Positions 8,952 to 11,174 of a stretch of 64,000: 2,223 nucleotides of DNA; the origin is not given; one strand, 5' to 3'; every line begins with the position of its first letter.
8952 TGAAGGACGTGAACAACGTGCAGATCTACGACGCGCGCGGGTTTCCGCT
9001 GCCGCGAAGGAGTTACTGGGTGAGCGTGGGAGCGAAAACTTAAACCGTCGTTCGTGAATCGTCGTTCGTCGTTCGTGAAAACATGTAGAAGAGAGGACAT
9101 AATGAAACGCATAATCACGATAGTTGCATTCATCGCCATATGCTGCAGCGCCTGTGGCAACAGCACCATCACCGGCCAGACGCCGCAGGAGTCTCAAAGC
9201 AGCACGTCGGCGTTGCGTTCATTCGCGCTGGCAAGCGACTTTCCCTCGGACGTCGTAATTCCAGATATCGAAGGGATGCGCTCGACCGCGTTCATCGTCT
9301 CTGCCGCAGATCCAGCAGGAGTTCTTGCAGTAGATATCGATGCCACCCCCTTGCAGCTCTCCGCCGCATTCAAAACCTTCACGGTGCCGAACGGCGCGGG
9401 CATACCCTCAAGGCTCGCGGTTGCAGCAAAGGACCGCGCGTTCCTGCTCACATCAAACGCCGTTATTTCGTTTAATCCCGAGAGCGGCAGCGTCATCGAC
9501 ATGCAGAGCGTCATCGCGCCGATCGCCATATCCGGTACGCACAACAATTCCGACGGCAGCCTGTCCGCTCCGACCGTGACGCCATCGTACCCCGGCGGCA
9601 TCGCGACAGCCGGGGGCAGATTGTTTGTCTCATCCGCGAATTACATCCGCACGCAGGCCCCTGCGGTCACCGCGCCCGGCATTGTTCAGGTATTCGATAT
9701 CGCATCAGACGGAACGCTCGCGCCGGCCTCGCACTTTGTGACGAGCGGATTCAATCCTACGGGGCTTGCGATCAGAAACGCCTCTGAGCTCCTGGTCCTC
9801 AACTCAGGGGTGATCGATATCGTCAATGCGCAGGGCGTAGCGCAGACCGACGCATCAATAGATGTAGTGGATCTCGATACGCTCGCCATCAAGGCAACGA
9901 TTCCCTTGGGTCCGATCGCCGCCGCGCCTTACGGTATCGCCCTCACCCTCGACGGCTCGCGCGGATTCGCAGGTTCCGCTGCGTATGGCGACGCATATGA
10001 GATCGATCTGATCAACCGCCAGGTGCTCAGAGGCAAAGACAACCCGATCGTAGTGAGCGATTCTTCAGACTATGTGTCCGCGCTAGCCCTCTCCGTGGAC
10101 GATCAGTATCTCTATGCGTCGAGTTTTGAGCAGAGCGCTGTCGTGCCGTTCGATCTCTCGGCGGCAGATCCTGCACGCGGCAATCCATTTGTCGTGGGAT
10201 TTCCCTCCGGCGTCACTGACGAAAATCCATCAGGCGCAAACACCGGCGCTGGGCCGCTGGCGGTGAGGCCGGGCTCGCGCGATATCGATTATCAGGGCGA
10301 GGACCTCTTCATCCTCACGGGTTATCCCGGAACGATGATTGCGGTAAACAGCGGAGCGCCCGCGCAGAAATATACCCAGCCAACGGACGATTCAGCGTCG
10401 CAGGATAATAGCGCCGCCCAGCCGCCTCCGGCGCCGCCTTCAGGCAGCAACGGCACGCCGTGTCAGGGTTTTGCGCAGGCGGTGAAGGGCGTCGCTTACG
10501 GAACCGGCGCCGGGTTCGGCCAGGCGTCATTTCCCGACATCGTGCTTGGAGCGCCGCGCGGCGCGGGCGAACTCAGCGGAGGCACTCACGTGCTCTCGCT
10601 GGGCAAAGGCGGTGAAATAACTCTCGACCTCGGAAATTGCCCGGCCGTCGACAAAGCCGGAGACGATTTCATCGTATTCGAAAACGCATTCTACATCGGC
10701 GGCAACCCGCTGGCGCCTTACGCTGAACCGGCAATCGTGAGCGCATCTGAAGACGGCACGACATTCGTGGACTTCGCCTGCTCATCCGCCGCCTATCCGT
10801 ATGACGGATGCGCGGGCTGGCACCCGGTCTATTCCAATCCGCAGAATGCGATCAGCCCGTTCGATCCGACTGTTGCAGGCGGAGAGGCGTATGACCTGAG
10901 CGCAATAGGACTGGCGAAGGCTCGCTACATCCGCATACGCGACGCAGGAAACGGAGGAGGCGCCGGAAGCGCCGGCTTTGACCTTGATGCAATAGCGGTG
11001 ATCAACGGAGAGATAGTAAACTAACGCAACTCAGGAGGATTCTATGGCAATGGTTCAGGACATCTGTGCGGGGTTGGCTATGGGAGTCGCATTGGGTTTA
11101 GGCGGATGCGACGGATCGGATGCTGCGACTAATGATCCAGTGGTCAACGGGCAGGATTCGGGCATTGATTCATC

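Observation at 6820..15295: B12-riboswitch-controlled uptake locus with two paralogous lipoproteins inserted between btuB and btuFCD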

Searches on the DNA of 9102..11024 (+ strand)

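Call 21: search_rna_families(sources=[L001, L002, L004, L005, L007, L008], threshold=gathering)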
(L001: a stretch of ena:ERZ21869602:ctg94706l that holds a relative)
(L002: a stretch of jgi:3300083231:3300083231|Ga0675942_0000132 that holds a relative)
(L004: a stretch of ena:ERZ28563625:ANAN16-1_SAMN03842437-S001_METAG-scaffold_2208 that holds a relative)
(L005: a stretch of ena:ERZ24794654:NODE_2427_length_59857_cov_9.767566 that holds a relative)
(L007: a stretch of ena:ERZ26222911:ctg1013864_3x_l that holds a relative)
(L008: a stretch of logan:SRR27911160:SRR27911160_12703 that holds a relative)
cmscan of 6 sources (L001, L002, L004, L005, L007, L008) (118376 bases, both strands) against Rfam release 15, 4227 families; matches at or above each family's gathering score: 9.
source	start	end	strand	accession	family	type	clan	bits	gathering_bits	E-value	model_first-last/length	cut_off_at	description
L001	1997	2339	+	RF00023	tmRNA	Gene;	CL00001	150.7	47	4.9e-59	1-374/374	no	transfer-messenger RNA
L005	7610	7801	+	RF00174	Cobalamin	Cis-reg; riboswitch;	CL00101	119.7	31.5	3.6e-29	1-189/189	no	Cobalamin riboswitch aptamer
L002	6290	6609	+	RF00023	tmRNA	Gene;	CL00001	107.4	47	9.9e-41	1-374/374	no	transfer-messenger RNA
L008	7612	7789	+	RF00174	Cobalamin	Cis-reg; riboswitch;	CL00101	93.5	31.5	1.1e-21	1-189/189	no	Cobalamin riboswitch aptamer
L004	3613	3781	+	RF00174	Cobalamin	Cis-reg; riboswitch;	CL00101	85.8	31.5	1.7e-19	1-189/189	no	Cobalamin riboswitch aptamer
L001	7664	7858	+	RF00174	Cobalamin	Cis-reg; riboswitch;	CL00101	79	31.5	1.5e-17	1-189/189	no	Cobalamin riboswitch aptamer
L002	7729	7927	+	RF00174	Cobalamin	Cis-reg; riboswitch;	CL00101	68.2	31.5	1.9e-14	1-189/189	no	Cobalamin riboswitch aptamer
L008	13537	13723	+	RF00174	Cobalamin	Cis-reg; riboswitch;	CL00101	63.7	31.5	3.7e-13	1-189/189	no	Cobalamin riboswitch aptamer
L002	6602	6848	+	RF00028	Intron_gpI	Intron;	-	53.9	50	1.3e-10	1-253/253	no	Group I catalytic intron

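Call 48: search_rna_families(sources=[L009, L010, L011, L007], threshold=gathering)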
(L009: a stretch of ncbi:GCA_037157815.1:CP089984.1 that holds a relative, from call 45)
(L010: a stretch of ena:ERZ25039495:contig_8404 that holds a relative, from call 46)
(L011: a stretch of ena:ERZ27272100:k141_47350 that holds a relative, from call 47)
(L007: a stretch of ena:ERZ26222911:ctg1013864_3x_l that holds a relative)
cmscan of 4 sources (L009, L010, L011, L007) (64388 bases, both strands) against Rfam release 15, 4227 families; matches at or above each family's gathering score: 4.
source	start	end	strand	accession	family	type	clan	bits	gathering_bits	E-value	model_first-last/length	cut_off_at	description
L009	7701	7888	-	RF00174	Cobalamin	Cis-reg; riboswitch;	CL00101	91.1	31.5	2.9e-21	1-189/189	no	Cobalamin riboswitch aptamer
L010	7780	7907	+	RF00174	Cobalamin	Cis-reg; riboswitch;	CL00101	71.2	31.5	1.5e-15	45-169/189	no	Cobalamin riboswitch aptamer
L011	7712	7921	+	RF00174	Cobalamin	Cis-reg; riboswitch;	CL00101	69.2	31.5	5.3e-15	1-189/189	no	Cobalamin riboswitch aptamer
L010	15173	15244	+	RF00005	tRNA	Gene; tRNA;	CL00001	67.1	29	1.9e-12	1-71/71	no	tRNA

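Call 104: search_rna_families(sources=[L014, L017, L020, L021, L025, L034, L068, L082, L075, L016, L030, L061, L032, L015, L028, L040], threshold=gathering)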
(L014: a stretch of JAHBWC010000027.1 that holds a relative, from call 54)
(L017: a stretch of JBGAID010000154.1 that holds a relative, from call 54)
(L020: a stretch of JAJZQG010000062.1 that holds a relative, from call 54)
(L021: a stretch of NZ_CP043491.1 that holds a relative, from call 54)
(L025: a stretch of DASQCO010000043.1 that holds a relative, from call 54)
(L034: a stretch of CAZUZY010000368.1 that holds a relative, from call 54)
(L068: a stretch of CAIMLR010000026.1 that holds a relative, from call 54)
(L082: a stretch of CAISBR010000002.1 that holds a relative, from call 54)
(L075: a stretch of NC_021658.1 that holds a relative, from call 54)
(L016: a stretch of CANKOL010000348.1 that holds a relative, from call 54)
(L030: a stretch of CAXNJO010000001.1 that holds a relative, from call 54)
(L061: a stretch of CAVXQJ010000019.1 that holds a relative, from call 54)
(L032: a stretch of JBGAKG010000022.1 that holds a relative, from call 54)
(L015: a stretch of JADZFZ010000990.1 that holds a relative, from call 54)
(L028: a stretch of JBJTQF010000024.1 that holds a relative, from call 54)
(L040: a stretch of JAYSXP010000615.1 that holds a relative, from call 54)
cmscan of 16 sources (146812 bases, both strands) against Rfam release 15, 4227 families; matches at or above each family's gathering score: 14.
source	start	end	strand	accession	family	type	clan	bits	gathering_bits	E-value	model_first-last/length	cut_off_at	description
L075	5922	6129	+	RF00174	Cobalamin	Cis-reg; riboswitch;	CL00101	115.1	31.5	9.3e-28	1-189/189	no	Cobalamin riboswitch aptamer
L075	2242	2449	+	RF00174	Cobalamin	Cis-reg; riboswitch;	CL00101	113.5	31.5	2.6e-27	1-189/189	no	Cobalamin riboswitch aptamer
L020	4648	4827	+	RF00174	Cobalamin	Cis-reg; riboswitch;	CL00101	105.2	31.5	6e-25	1-189/189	no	Cobalamin riboswitch aptamer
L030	4586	4796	+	RF00174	Cobalamin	Cis-reg; riboswitch;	CL00101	104.3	31.5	1.1e-24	1-189/189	no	Cobalamin riboswitch aptamer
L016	3085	3294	+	RF00174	Cobalamin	Cis-reg; riboswitch;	CL00101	96.2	31.5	2.4e-22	1-189/189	no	Cobalamin riboswitch aptamer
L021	3229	3450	+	RF00174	Cobalamin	Cis-reg; riboswitch;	CL00101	81.5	31.5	3.6e-18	1-189/189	no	Cobalamin riboswitch aptamer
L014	4586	4712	+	RF00174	Cobalamin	Cis-reg; riboswitch;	CL00101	71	31.5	3.8e-15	46-168/189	no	Cobalamin riboswitch aptamer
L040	10121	10192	+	RF00005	tRNA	Gene; tRNA;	CL00001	67.9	29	2.8e-12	1-71/71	no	tRNA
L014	10230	10301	-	RF00005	tRNA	Gene; tRNA;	CL00001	65.8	29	1.1e-11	1-71/71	no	tRNA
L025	4623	4816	+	RF00174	Cobalamin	Cis-reg; riboswitch;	CL00101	59.5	31.5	7.5e-12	1-189/189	no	Cobalamin riboswitch aptamer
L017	4550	4777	+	RF00174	Cobalamin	Cis-reg; riboswitch;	CL00101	58.1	31.5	1.8e-11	1-189/189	no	Cobalamin riboswitch aptamer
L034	574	747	+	RF00174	Cobalamin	Cis-reg; riboswitch;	CL00101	50.3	31.5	3.2e-09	45-169/189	no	Cobalamin riboswitch aptamer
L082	3942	4092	+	RF00174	Cobalamin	Cis-reg; riboswitch;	CL00101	39.9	31.5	3e-06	1-189/189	no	Cobalamin riboswitch aptamer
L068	3829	3961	+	RF00174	Cobalamin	Cis-reg; riboswitch;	CL00101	34.8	31.5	8.5e-05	1-189/189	no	Cobalamin riboswitch aptamer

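Call 105: search_rna_families(source=L061, start=4400, end=5050, threshold=evalue, max_evalue=1)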
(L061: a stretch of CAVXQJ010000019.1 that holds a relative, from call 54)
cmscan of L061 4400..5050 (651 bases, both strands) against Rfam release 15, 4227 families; matches with E-value up to 1: 1.
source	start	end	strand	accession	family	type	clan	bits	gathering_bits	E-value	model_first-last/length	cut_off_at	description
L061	4658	4823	+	RF00174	Cobalamin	Cis-reg; riboswitch;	CL00101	26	31.5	0.00013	1-189/189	no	Cobalamin riboswitch aptamer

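Call 106: search_rna_families(source=L032, start=4300, end=5050, threshold=evalue, max_evalue=1)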
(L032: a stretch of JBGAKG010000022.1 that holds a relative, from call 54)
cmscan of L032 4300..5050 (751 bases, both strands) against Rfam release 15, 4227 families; matches with E-value up to 1: 1.
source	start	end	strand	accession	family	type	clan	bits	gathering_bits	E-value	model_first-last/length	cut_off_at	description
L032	4567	4646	+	RF00174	Cobalamin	Cis-reg; riboswitch;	CL00101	34.4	31.5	5.6e-07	46-168/189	no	Cobalamin riboswitch aptamer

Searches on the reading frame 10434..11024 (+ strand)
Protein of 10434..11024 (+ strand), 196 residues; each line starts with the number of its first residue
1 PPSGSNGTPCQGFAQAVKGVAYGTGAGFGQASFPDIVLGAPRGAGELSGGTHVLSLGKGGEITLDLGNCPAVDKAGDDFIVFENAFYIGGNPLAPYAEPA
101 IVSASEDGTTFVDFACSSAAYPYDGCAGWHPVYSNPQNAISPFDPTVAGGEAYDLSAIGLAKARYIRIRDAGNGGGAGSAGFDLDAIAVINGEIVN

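Call 43: find_homologous_proteins(query=A3, max_evalue=0.001)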
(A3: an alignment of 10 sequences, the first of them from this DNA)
Query A3 (10 sequences) (187 aa, profile of the alignment): 3671 proteins with E <= 0.001 among 8000 candidates; the best 120 are listed.
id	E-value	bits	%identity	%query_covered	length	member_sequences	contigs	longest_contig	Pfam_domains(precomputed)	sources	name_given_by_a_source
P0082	3.8e-73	264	71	100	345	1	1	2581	-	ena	-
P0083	8.2e-71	256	75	98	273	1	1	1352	-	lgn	-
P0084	6.7e-70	253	62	100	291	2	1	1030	-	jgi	jgi:hypothetical protein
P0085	1.7e-68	249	68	98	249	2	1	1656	-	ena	-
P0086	2.4e-68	248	64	100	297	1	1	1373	-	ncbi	-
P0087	1.5e-67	246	62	98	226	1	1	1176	-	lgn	-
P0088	3.8e-67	244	52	97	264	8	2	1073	-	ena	-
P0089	6.7e-67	244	62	100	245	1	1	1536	-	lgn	-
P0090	7.0e-67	244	59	100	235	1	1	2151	-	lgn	-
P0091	9.5e-67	243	45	97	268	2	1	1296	-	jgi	-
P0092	1.1e-66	243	61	98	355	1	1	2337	-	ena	-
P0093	1.3e-66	243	58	98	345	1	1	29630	-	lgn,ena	-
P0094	2.5e-66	242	60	98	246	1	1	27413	-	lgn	-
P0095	3.4e-66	241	61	98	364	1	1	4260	-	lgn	-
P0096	3.7e-66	241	57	96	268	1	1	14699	-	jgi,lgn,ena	-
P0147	7.8e-64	234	50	97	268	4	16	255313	-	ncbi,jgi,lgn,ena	jgi:hypothetical protein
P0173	3.4e-63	231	47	97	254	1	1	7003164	-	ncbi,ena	-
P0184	6.6e-63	231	53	98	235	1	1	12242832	-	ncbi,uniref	ncbi:cell surface protein [Pendulispora albinea]|uniref:Cell surface protein n=1 Tax=Pendulispora al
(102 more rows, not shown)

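Call 44: search_solved_structures(query=A3, max_evalue=10, show_alignments=3)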
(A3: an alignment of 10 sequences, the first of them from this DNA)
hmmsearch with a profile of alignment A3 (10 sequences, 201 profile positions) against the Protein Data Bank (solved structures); distinct sequences matched with E-value up to 10: 1.
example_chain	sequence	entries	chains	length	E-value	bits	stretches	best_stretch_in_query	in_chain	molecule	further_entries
7vna_A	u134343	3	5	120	0.99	12.7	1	43-84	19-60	Ahr homolog spineless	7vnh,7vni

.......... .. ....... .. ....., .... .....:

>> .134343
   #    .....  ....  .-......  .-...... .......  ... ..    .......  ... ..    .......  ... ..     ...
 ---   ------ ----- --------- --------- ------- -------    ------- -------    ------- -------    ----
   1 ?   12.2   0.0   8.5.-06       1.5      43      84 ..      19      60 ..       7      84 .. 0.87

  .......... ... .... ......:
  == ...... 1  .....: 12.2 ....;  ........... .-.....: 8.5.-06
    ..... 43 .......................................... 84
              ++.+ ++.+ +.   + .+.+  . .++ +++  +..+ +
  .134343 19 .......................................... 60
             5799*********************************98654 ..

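Call 45: find_encoding_contigs(protein=P0184, flank=8000, max_places=1)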
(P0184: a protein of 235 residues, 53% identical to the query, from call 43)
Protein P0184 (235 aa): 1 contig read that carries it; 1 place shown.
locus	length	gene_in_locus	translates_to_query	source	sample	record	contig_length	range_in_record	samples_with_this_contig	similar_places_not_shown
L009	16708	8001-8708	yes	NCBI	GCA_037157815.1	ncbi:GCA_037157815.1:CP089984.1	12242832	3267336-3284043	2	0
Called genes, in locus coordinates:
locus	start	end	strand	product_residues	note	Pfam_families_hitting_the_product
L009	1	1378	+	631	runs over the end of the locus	PF07715:Plug, PF00593:TonB_dep_Rec_b-barrel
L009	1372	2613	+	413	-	-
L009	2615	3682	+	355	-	PF01032:FecCD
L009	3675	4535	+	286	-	PF00005:ABC_tran, PF02463:SMC_N (faint), PF13304:AAA_21 (faint)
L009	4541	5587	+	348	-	PF01497:Peripla_BP_2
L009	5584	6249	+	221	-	PF24724:DUF7676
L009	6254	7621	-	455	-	-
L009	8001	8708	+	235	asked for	-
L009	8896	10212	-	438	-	-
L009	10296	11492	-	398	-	-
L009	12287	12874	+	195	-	PF13302:Acetyltransf_3, PF00583:Acetyltransf_1 (weak)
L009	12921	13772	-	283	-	PF00561:Abhydrolase_1, PF12146:Hydrolase_4, PF12697:Abhydrolase_6, PF00561:Abhydrolase_1 (weak)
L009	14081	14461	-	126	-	-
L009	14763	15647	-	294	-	PF07883:Cupin_2 (weak), PF12833:HTH_18, PF00165:HTH_AraC (weak)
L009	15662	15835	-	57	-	-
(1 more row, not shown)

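Call 46: find_encoding_contigs(protein=P0173, flank=8000, max_places=1)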
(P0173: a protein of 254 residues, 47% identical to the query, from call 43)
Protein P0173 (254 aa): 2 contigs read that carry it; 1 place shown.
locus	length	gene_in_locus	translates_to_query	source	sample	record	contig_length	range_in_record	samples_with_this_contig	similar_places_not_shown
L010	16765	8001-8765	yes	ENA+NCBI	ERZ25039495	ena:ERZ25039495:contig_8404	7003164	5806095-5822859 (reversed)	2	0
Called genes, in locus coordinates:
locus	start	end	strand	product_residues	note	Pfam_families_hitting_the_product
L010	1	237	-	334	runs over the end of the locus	-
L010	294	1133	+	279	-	PF01263:Aldose_epim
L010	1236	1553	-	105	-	-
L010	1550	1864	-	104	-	-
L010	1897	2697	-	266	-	-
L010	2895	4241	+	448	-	PF07690:MFS_1, PF03137:OATP (faint)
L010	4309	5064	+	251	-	-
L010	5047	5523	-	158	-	-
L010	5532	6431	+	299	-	PF00027:cNMP_binding, PF06210:DUF1003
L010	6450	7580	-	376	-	-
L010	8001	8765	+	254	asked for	-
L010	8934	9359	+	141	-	-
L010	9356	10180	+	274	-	-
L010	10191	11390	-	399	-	PF00089:Trypsin, PF13365:Trypsin_2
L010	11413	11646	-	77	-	-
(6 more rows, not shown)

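Call 47: find_encoding_contigs(protein=P0147, flank=8000, max_places=1)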
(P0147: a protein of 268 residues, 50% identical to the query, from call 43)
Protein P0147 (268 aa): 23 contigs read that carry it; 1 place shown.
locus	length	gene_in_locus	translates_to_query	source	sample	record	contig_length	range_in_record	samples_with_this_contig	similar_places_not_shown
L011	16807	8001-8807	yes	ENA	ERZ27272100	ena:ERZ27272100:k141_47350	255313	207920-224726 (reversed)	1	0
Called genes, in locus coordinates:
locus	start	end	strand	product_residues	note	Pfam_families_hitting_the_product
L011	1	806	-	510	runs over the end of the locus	PF13372:Alginate_exp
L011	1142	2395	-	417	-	PF12483:GIDE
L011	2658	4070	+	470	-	PF03109:ABC1 (faint), PF00069:Pkinase, PF01636:APH (faint), PF07714:PK_Tyr_Ser-Thr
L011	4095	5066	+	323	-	PF00515:TPR_1 (faint), PF07719:TPR_2 (faint), PF13432:TPR_16 (weak), PF13424:TPR_12 (faint), PF08308:PEGA, PF13620:CarboxypepD_reg (faint), PF08308:PEGA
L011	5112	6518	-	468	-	PF07690:MFS_1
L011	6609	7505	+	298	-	PF00027:cNMP_binding, PF06210:DUF1003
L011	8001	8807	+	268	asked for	-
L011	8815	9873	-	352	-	PF13442:Cytochrome_CBB3 (faint)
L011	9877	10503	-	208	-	-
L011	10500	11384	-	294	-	PF14522:Cytochrome_C7 (faint), PF22113:Mtrc-MtrF_II-IV_dom (faint)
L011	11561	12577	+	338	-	-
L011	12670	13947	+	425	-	PF02403:Seryl_tRNA_N, PF00587:tRNA-synt_2b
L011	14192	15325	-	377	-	-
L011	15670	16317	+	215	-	PF04542:Sigma70_r2 (weak), PF08281:Sigma70_r4_2, PF04545:Sigma70_r4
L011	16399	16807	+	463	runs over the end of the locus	PF00072:Response_reg, PF00158:Sigma54_activat, PF14532:Sigma54_activ_2, PF01078:Mg_chelatase (faint), PF07724:AAA_2 (weak), PF07728:AAA_5, PF25601:AAA_lid_14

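Call 54: find_related_loci(query=A4, collection=genome_contigs, flank=5000)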
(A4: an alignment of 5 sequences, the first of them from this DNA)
Query A4 (187 aa) in genome_contigs; peptide patterns used: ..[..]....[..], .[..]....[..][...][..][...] (x = any residue, [..] = any of these).
600 stretches matched a pattern (row limit reached: there are more); 380 encode a relative of the query (tblastn E <= 1e-3); the best 80 are kept; 80 distinct loci.
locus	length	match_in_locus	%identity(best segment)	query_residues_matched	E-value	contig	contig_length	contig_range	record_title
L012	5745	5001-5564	70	1-187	8e-84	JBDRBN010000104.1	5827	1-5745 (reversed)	MAG: Pseudomonadota bacterium isolate MEGAHIT-group-1.13 k141_13825987, whole genome shotgun sequence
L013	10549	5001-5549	57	1-183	3e-64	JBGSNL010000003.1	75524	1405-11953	MAG: bacterium isolate Ac.bin.255 k141_1308905, whole genome shotgun sequence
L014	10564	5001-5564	54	4-185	8e-56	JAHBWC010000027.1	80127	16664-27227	MAG: Labilithrix sp. isolate ACE_MYX7 MYX7_27, whole genome shotgun sequence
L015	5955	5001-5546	52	4-184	9e-55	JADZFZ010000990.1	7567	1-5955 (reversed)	MAG: Deltaproteobacteria bacterium isolate SJ883 c_000001111281, whole genome shotgun sequence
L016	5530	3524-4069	55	4-184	3e-53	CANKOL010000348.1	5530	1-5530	MAG: Sandaracinaceae bacterium isolate RH-9nov16-262 genome assembly, contig: RH-9nov16-C-C40944, whole genome shotgun s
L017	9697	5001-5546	53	1-182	5e-52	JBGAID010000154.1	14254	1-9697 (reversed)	MAG: Polyangiaceae bacterium isolate MAG_MBR_H125.7 MBRH125-7_opera_contig_7476, whole genome shotgun sequence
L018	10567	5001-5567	52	4-184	4e-52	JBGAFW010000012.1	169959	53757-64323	MAG: Labilithrix sp. isolate MAG_MBR_H125.011 MBRH125-11_opera_contig_523, whole genome shotgun sequence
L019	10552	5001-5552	52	4-185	9e-52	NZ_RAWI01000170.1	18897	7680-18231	Corallococcus praedator strain CA031B NODE_170_18897_cov_34.5576, whole genome shotgun sequence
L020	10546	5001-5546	51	3-182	2e-51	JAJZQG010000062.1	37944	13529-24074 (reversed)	MAG: Myxococcales bacterium isolate SKS1.bin3 NODE_1847_length_37944_cov_2.057831, whole genome shotgun sequence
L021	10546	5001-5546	53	2-183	3e-51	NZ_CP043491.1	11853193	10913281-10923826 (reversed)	Cystobacter fuscus strain Cbf 10 chromosome, complete genome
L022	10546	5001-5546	48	1-182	2e-50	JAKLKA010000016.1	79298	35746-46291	MAG: Polyangiaceae bacterium isolate MAG.220 MAG.220-scaffold_435, whole genome shotgun sequence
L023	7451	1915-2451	49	4-182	6e-50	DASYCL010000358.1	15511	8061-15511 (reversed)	MAG TPA_asm: Polyangiaceae bacterium isolate SMAG_U4932 k141_1503327, whole genome shotgun sequence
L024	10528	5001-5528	54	4-183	2e-49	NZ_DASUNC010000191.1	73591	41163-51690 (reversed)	MAG: Archangium sp. isolate SMAG_U1589 k141_1844583, whole genome shotgun sequence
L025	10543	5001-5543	49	4-184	2e-49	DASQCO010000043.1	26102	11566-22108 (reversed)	MAG TPA_asm: Polyangiaceae bacterium isolate SMAG_U11701 k141_2202276, whole genome shotgun sequence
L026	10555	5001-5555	50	4-187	8e-49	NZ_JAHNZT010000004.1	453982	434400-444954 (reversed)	Citreicoccus inhibens strain M34 NODE_4_length_453982_cov_17.695407, whole genome shotgun sequence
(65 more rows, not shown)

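Call 75: search_protein_families(library=ncbifam, proteins=[P0184, P0173, P0147, L021:4872-5570:+, window:10434-11024:+], max_evalue=0.01)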
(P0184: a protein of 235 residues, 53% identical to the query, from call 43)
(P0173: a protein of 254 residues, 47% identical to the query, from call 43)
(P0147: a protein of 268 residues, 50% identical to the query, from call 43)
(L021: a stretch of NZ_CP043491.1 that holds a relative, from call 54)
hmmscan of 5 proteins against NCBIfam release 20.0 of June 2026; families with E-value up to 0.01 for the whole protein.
P0184 (235 aa): 1 family
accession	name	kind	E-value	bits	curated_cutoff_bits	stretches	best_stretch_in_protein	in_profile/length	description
NF033170.0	lipo_LIC13355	subfamily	1.5e-14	53.8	120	1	81-156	79-157/273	LIC_13355 family lipoprotein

P0173 (254 aa): 1 family
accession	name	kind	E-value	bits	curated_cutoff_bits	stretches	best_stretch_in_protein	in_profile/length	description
NF033170.0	lipo_LIC13355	subfamily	6e-13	48.6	120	1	95-197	80-182/273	LIC_13355 family lipoprotein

P0147 (268 aa): 1 family
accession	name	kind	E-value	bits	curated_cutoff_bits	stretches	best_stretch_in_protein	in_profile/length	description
NF033170.0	lipo_LIC13355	subfamily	3.5e-11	42.8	120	1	102-176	79-156/273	LIC_13355 family lipoprotein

L021:4872-5570:+ (232 aa): 1 family
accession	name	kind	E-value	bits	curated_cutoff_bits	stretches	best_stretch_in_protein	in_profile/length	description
NF033170.0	lipo_LIC13355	subfamily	1.2e-06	27.9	120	1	39-163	41-179/273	LIC_13355 family lipoprotein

window:10434-11024:+ (196 aa): 1 family
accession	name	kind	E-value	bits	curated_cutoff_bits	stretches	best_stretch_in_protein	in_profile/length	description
NF033170.0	lipo_LIC13355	subfamily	1e-09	38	120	1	42-117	79-157/273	LIC_13355 family lipoprotein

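Call 76: search_protein_families(library=pfam, proteins=[P0184, P0173, P0147, L021:4872-5570:+, window:10434-11024:+, L021:3595-4872:+], max_evalue=1)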
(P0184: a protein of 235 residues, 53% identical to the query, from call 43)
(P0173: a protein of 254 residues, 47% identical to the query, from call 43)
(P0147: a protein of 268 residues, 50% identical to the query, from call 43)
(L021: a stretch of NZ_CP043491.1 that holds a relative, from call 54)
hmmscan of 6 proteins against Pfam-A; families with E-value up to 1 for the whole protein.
P0184 (235 aa): 1 family
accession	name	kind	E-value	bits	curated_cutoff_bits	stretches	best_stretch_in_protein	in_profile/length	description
PF00754.31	F5_F8_type_C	-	0.068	13.7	28.2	1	135-155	62-82/127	F5/8 type C domain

P0173 (254 aa): 1 family
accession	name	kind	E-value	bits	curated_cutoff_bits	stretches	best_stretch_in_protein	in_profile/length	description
PF00754.31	F5_F8_type_C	-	0.23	12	28.2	1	146-168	60-82/127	F5/8 type C domain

P0147 (268 aa): 0 families

L021:4872-5570:+ (232 aa): 0 families

window:10434-11024:+ (196 aa): 0 families

L021:3595-4872:+ (426 aa): 1 family
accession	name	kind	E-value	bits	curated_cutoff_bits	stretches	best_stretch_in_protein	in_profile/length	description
PF13162.11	DUF3997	-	0.19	12.5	25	1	159-189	16-46/107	Protein of unknown function (DUF3997)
